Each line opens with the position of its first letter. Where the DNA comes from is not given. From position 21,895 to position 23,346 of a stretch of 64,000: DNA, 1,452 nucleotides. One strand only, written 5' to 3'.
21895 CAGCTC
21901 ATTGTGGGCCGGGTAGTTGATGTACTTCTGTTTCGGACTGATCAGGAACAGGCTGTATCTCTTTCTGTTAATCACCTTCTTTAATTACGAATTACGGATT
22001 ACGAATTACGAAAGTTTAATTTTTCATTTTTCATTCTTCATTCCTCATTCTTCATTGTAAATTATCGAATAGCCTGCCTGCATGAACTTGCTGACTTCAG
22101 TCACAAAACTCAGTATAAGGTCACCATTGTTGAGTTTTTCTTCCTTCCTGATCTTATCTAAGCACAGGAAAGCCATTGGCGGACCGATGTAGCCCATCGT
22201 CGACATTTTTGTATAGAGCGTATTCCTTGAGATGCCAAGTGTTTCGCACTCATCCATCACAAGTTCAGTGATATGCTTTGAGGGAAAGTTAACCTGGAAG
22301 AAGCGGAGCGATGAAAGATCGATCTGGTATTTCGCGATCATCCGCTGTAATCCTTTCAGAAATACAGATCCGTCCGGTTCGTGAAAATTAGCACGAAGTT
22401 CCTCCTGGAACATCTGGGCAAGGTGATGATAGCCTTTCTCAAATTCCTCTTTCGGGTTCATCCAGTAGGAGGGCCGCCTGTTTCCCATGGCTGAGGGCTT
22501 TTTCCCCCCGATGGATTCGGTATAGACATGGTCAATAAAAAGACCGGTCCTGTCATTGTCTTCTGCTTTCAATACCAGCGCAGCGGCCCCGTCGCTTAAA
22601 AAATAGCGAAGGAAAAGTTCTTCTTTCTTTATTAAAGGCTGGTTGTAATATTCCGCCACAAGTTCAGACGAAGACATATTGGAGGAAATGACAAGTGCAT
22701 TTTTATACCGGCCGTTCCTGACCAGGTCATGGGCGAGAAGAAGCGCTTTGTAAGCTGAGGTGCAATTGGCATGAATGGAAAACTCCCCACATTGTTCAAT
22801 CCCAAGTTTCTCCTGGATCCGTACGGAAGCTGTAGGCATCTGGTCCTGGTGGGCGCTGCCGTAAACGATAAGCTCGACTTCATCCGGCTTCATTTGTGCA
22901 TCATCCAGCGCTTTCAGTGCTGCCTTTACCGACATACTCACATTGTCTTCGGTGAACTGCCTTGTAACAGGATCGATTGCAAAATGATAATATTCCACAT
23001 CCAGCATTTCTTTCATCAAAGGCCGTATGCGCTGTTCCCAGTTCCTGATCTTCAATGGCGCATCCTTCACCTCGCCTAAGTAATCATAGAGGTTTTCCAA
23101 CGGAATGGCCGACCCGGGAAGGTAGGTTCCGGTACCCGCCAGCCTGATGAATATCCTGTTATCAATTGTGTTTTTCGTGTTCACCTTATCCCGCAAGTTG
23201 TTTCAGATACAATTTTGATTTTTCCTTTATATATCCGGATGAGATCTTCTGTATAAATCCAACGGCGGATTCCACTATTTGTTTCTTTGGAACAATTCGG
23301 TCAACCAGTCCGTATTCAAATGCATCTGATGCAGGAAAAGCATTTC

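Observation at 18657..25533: CoA-level beta-oxidation-like / branching-like sub-block inside a type II PKS cluster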

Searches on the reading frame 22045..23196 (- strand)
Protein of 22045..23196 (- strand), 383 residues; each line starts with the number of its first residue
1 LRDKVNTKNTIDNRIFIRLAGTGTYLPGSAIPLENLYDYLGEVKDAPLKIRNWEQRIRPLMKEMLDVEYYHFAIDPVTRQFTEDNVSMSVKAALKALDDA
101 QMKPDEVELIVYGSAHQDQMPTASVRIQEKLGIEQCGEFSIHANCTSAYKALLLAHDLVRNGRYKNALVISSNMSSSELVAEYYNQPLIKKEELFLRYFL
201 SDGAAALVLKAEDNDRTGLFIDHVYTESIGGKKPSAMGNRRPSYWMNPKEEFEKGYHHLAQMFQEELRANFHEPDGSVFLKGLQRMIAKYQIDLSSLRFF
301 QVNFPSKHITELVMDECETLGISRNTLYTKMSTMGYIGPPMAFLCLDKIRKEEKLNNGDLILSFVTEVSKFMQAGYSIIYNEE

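Call 4: search_protein_families(library=pfam, proteins=[window:22045-23196:-], max_evalue=0.01)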
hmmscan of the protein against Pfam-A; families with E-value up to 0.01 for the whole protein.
window:22045-23196:- (383 aa): 6 families
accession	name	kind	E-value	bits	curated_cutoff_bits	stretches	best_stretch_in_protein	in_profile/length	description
PF08545.16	ACP_syn_III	-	4.2e-09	36.6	24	1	139-218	1-70/80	3-Oxoacyl-[acyl-carrier-protein (ACP)] synthase III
PF00195.25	Chal_sti_synt_N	-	2.7e-05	24.2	27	1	74-211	88-223/225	Chalcone and stilbene synthases, N-terminal domain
PF00108.29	Thiolase_N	-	8e-05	22.6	26.4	1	88-170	26-110/260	Thiolase, N-terminal domain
PF08541.16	ACP_syn_III_C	-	0.00025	21.6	26.6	0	297-363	11-74/90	3-Oxoacyl-[acyl-carrier-protein (ACP)] synthase III C terminal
PF00109.32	ketoacyl-synt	-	0.00038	20.6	20.8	0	124-210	154-247/252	Beta-ketoacyl synthase, N-terminal domain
PF07451.17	SpoVAD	-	0.0031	16.7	22.1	1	80-178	46-140/329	Stage V sporulation protein AD (SpoVAD)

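Call 5: search_protein_families(library=ncbifam, proteins=[window:22045-23196:-], max_evalue=0.01)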
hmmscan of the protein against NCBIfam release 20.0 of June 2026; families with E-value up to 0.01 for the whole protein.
window:22045-23196:- (383 aa): 19 families
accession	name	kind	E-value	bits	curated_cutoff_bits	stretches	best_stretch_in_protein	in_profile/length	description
NF005293.2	PRK06816.1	subfamily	2.5e-33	115.6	450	1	21-374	5-371/378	StlD/DarB family beta-ketosynthase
NF053539.1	resorcinol_DarB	exception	2.8e-25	89.3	550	1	21-372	7-368/377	dialkylresorcinol biosynthesis protein DarB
NF006829.0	PRK09352.1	subfamily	1.5e-21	76.7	249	1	83-363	51-305/322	beta-ketoacyl-ACP synthase 3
TIGR00747.1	fabH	subfamily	2.7e-21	76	292.1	1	84-228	50-182/322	beta-ketoacyl-ACP synthase III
NF005541.0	PRK07204.1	equivalog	2.9e-19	69.6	402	1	78-365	43-315/329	beta-ketoacyl-ACP synthase III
NF005308.0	PRK06840.1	equivalog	1.5e-16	60.4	315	1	83-362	51-318/339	3-oxoacyl-ACP synthase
NF005703.0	PRK07515.1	equivalog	3e-13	49.4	304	1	76-179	87-190/373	beta-ketoacyl-ACP synthase III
NF004623.0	PRK05963.1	equivalog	1e-11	44.8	437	1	87-363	56-312/328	beta-ketoacyl-ACP synthase III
NF006720.0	PRK09258.1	equivalog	5e-11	42.5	285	1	87-215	63-198/338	3-oxoacyl-ACP synthase III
NF003274.0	PRK04262.1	equivalog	2.2e-09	36.8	244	1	80-178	46-146/347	hydroxymethylglutaryl-CoA synthase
TIGR01835.1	HMG-CoA-S_prok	equivalog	5.6e-07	28.7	360.35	1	80-176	44-140/382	hydroxymethylglutaryl-CoA synthase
NF004720.0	PRK06064.1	subfamily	7.1e-07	28.3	420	1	87-170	24-110/389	thiolase domain-containing protein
NF005704.0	PRK07516.1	subfamily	1.7e-05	23.9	412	1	81-173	18-113/389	thiolase domain-containing protein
NF004715.0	PRK06059.1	equivalog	2.8e-05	23.3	424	1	81-175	19-115/399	lipid-transfer protein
NF006102.0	PRK08256.1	subfamily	7.2e-05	22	436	1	83-183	22-121/394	lipid-transfer protein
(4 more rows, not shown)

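Call 10: find_encoding_contigs(protein=window:22045-23196:-, flank=10000, max_places=6)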
Protein window:22045-23196:- (383 aa): no gene with exactly this product is on record in the collection.

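Call 17: find_homologous_proteins(query=window:22045-23196:-, max_evalue=0.00001)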
Query window:22045-23196:- (383 aa): 1200 proteins with E <= 0.00001 among 4820 candidates; the best 120 are listed.
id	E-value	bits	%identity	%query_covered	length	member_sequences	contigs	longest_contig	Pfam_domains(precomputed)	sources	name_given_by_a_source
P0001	6.1e-253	857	100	99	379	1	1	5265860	PF08545.17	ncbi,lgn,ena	-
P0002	2.9e-208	710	82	98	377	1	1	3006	PF08545.17,PF00109.33,PF00195.26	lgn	-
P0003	3.3e-207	706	82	97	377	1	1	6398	PF08545.17,PF00109.33,PF00195.26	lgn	-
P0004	9.8e-206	701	82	97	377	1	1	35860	PF08545.17,PF00109.33,PF00195.26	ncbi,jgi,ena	-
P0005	1.1e-205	701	81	98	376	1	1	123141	PF08545.17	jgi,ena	jgi:3-oxoacyl-[acyl-carrier-protein] synthase III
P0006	1.7e-205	701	82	96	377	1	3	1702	PF08545.17,PF00109.33,PF08541.17,PF00195.26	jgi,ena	jgi:3-oxoacyl-[acyl-carrier-protein] synthase III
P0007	7.5e-205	699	82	97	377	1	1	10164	PF08545.17,PF00109.33,PF00195.26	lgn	-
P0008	1.3e-204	698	81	97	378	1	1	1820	PF08545.17,PF00109.33,PF00195.26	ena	-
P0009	3.2e-204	696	80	98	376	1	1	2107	PF08545.17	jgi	jgi:3-oxoacyl-[acyl-carrier-protein] synthase-3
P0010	6.7e-204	695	81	97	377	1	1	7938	PF08545.17,PF00109.33,PF00195.26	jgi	jgi:3-oxoacyl-[acyl-carrier-protein] synthase III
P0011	1.9e-203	694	80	98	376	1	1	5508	PF08545.17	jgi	jgi:3-oxoacyl-[acyl-carrier-protein] synthase III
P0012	1.2e-202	691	81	97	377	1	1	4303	PF08545.17,PF00109.33,PF00195.26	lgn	-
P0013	1.5e-202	691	79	98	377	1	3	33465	PF08545.17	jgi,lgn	jgi:3-oxoacyl-[acyl-carrier-protein] synthase III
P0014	2.5e-202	690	80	97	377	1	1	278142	PF08545.17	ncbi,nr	ncbi:MAG: 3-oxoacyl-ACP synthase [Bacteroidetes bacterium]|nr:3-oxoacyl-ACP synthase [Bacteroidota b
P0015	2.6e-202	690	79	98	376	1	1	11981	PF08545.17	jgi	jgi:3-oxoacyl-[acyl-carrier-protein] synthase III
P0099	5.2e-186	637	75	95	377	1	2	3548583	PF08545.17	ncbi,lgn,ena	-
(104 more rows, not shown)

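Call 18: find_encoding_contigs(protein=P0001, flank=10000, max_places=3)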
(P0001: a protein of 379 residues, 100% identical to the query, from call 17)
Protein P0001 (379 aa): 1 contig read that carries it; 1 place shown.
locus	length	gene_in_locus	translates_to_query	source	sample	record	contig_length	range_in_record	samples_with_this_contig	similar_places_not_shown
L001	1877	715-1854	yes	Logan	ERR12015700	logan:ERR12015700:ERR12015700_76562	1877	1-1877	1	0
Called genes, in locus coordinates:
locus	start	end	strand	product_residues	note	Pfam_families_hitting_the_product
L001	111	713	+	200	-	PF00378:ECH_1, PF16113:ECH_2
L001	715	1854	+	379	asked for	PF08545:ACP_syn_III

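Call 19: find_encoding_contigs(protein=P0099, flank=10000, max_places=2)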
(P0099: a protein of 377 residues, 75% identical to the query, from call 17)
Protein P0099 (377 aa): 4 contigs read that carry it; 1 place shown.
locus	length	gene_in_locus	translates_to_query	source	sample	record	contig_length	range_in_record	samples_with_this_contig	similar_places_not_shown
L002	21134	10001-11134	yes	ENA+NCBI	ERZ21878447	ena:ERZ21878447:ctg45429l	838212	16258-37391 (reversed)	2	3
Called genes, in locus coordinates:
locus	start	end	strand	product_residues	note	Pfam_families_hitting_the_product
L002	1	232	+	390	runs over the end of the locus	PF00109:ketoacyl-synt, PF08545:ACP_syn_III (faint), PF02801:Ketoacyl-synt_C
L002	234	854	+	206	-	-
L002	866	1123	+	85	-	PF00550:PP-binding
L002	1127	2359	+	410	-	PF00109:ketoacyl-synt, PF00108:Thiolase_N, PF02801:Ketoacyl-synt_C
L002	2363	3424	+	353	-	PF00109:ketoacyl-synt, PF13723:Ketoacyl-synt_2 (weak)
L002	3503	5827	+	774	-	PF00109:ketoacyl-synt, PF00108:Thiolase_N (weak), PF02801:Ketoacyl-synt_C, PF00109:ketoacyl-synt (weak)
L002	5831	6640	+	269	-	PF01522:Polysacc_deac_1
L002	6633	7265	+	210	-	PF03548:LolA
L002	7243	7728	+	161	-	-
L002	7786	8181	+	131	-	PF07977:FabA (faint), PF22818:ApeI-like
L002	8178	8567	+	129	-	PF20791:Acyl-ACP_TE_C, PF13279:4HBT_2, PF03061:4HBT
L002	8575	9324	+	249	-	PF00378:ECH_1, PF16113:ECH_2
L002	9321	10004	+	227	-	PF00378:ECH_1, PF16113:ECH_2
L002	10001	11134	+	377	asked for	PF08545:ACP_syn_III (weak)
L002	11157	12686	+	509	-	PF02310:B12-binding (weak), PF04055:Radical_SAM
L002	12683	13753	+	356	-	PF02737:3HCDH_N, PF00725:3HCDH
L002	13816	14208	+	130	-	PF14376:Haem_bd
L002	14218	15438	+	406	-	PF00109:ketoacyl-synt, PF00108:Thiolase_N (weak), PF02801:Ketoacyl-synt_C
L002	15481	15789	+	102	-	PF00550:PP-binding (weak)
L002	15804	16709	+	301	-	-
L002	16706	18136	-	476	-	PF02310:B12-binding, PF04055:Radical_SAM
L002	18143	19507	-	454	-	PF02310:B12-binding, PF04055:Radical_SAM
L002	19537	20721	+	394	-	PF00535:Glycos_transf_2, PF10111:Glyco_tranf_2_2 (faint), PF09835:DUF2062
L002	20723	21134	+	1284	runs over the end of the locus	PF03176:MMPL, PF01553:Acyltransferase, PF05175:MTS (weak), PF08241:Methyltransf_11, PF08242:Methyltransf_12 (weak), PF13649:Methyltransf_25, PF13847:Methyltransf_31 (weak)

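Call 20: search_solved_structures(query=P0001, max_evalue=0.001, show_alignments=3)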
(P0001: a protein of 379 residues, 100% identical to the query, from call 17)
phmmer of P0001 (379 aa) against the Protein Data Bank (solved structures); distinct sequences matched with E-value up to 0.001: 36.
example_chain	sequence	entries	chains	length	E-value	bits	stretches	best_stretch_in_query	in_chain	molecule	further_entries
5gk0_A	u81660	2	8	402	2.4e-16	63.5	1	10-370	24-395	Ketosynthase StlD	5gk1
5gk2_A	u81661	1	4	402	6e-16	62.2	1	10-370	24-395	Ketosynthase StlD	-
5by7_A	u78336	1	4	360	3.5e-13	53.1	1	61-247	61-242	3-oxoacyl-ACP synthase III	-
3il3_A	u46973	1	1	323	6e-13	52.3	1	81-266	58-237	3-oxoacyl-[acyl-carrier-protein] synthase 3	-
4ryb_A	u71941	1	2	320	1.1e-10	44.8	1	79-209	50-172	3-oxoacyl-[acyl-carrier-protein] synthase 3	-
2ebd_A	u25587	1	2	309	2.8e-10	43.5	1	82-221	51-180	3-oxoacyl-[acyl-carrier-protein] synthase 3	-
4ylt_A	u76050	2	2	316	3.1e-10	43.4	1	80-266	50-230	3-oxoacyl-[acyl-carrier-protein] synthase 3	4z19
4dfe_A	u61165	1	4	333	4.2e-10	43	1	10-210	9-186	3-oxoacyl-[acyl-carrier-protein] synthase 3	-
3il9_A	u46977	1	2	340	9.3e-10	41.8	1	83-228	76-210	3-oxoacyl-[acyl-carrier-protein] synthase 3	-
1ebl_A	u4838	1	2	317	1.8e-09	40.9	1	83-228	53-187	BETA-KETOACYL-ACP SYNTHASE III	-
9ka2_A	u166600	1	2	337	2e-09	40.8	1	83-228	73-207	Beta-ketoacyl-[acyl-carrier-protein] synthase III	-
6x7r_A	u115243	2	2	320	2.2e-09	40.6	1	83-228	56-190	3-oxoacyl-[acyl-carrier-protein] synthase 3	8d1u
1hn9_A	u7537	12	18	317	2.6e-09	40.4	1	83-228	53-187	BETA-KETOACYL-ACYL CARRIER PROTEIN SYNTHASE III | 3-oxoacyl-[acyl-carrier-protein] synthase III | 3-oxoacyl-[acyl-carrier-protein] synthase 3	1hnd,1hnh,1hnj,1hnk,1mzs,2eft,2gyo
4yuc_A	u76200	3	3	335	2.7e-09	40.3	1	83-238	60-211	CorB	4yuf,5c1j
1zow_A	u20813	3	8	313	4.8e-09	39.5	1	79-172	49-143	3-oxoacyl-[acyl-carrier-protein] synthase III | 3-oxoacyl-[acyl-carrier-protein] synthase 3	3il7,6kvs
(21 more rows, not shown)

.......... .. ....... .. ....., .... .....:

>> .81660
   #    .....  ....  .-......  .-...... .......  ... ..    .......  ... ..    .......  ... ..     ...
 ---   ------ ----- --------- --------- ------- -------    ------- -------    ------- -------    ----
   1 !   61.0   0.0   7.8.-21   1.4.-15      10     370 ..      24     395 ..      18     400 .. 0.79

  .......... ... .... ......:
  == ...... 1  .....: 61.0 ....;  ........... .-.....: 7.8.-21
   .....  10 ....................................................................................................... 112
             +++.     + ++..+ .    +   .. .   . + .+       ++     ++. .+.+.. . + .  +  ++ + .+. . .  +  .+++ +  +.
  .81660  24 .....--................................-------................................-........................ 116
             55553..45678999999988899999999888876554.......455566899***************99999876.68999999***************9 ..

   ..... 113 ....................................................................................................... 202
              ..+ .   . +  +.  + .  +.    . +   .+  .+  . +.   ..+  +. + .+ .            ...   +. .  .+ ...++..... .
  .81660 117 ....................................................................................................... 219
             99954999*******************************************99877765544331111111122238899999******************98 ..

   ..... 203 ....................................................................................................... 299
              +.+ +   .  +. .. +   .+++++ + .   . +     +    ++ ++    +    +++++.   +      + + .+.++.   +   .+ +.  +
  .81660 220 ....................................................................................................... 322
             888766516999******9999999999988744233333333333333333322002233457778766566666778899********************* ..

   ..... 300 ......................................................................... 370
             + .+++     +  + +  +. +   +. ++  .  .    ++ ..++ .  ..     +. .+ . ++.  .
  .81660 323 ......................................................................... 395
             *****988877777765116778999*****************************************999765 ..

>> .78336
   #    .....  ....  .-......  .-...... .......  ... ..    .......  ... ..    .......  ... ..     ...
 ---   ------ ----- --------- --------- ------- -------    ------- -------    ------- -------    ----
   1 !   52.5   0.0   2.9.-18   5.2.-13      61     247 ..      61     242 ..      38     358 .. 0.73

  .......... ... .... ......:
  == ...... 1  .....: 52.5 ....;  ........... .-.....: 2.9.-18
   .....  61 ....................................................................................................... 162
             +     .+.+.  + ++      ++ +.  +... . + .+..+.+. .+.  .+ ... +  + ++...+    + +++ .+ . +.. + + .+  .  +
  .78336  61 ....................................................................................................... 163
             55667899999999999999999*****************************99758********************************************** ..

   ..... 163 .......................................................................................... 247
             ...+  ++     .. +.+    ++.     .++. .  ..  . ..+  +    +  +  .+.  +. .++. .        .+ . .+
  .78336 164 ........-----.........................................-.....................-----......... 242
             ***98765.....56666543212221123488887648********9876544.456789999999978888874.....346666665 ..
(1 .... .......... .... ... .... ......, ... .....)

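Call 21: find_related_loci(query=P0001, collection=genome_contigs, flank=10000)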
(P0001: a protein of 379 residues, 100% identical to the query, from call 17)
Query P0001 (379 aa) in genome_contigs; peptide patterns used: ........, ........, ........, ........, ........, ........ (x = any residue, [..] = any of these).
121 stretches matched a pattern; 94 encode a relative of the query (tblastn E <= 1e-3); the best 80 are kept; 80 distinct loci.
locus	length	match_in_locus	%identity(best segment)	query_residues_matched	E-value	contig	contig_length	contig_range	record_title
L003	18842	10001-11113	82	9-379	0e+0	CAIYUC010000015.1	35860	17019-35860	MAG: uncultured Bacteroidales bacterium isolate A14_bin-1928 genome assembly, contig: bin-1928:015/244, whole genome sho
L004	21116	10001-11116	80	3-374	0e+0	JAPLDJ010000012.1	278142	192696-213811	MAG: Bacteroidetes bacterium isolate LacPavin_0920_WC70_MAG_47_14 LacPavin_0920_WC70_scaffold_521436, whole genome shotg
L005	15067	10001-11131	78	3-379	0e+0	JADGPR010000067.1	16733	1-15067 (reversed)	MAG: Bacteroidales bacterium isolate Chersky.15_51 contig-100_1732, whole genome shotgun sequence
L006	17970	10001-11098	80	11-376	0e+0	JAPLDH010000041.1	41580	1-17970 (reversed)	MAG: Bacteroidetes bacterium isolate LacPavin_0419_WC90_MAG_42_101 LacPavin_0419_WC90_scaffold_1041187, whole genome sho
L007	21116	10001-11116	78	5-376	0e+0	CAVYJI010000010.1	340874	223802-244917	MAG: uncultured Bacteroidales bacterium isolate MFD01476.bin.1.15 genome assembly, contig: contig_47334, whole genome sh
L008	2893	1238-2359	76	3-376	0e+0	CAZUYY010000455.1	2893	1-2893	MAG TPA_asm: uncultured Prolixibacteraceae bacterium isolate binchicken_co3_102 genome assembly, contig: NODE_120108_len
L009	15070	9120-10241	78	3-376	0e+0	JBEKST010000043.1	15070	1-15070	MAG: Bacteroidales bacterium isolate SPRUCE 540 SPRUCE_540_43, whole genome shotgun sequence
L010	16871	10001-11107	76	8-376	0e+0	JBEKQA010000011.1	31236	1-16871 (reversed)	MAG: Bacteroidales bacterium isolate SPRUCE 477 SPRUCE_477_11, whole genome shotgun sequence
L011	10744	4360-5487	75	1-376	0e+0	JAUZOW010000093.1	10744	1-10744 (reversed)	MAG: Bacteroidota bacterium isolate bin200(16d) ADOFJJCP_93, whole genome shotgun sequence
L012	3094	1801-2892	75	11-374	0e+0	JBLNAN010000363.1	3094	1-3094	MAG: Syntrophothermus sp. isolate MAG176 PRJNA951521_bin35_renamed_362, whole genome shotgun sequence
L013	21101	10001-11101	72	9-375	0e+0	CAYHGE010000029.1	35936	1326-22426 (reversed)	MAG TPA_asm: uncultured Draconibacterium sp. isolate ERP119702_co1_334 genome assembly, contig: NODE_1037_length_35936_c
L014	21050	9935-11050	74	5-376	0e+0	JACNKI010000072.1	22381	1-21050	MAG: Bacteroidetes bacterium isolate NIOZ-UU56 NIOZ-UU_NODE_2760_length_22381_cov_31.99, whole genome shotgun sequence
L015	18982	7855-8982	74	2-376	0e+0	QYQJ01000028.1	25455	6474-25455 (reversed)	MAG: Bacteroidetes bacterium isolate PowLak16_MAG5 c_000000057739, whole genome shotgun sequence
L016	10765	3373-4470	74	13-379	0e+0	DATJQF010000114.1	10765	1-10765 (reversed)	MAG TPA_asm: Bacteroidales bacterium isolate SMAG_U14933 k141_1436852, whole genome shotgun sequence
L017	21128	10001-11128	73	2-376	0e+0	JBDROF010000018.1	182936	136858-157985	MAG: Bacteroidota bacterium isolate MEGAHIT-group-1.940 k141_1852472, whole genome shotgun sequence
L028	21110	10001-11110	71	5-374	0e+0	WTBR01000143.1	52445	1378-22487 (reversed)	MAG: Bacteroidales bacterium isolate GLR59 c_000000373229, whole genome shotgun sequence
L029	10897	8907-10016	71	7-376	0e+0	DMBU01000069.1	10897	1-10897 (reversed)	MAG TPA_asm: Bacteroidales bacterium isolate UBA12171 contig_2735, whole genome shotgun sequence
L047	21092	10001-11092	71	13-376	7e-180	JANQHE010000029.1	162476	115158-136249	MAG: Bacteroidales bacterium isolate PL23b_bin.85 k99_622196, whole genome shotgun sequence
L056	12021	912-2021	66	7-376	4e-174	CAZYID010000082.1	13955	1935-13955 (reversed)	MAG TPA_asm: uncultured Spirochaetales bacterium isolate binchicken_co129_611 genome assembly, contig: NODE_13320_length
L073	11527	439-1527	66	13-376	5e-166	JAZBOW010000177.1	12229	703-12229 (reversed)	MAG: Bacteroidales bacterium isolate bin.543 k117_3769882, whole genome shotgun sequence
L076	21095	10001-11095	64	13-376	3e-164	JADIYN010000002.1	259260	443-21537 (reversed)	MAG: Draconibacterium sp. isolate AalE_18-Q3-R2-46_BATAC.180 tig00004348-10-2610600, whole genome shotgun sequence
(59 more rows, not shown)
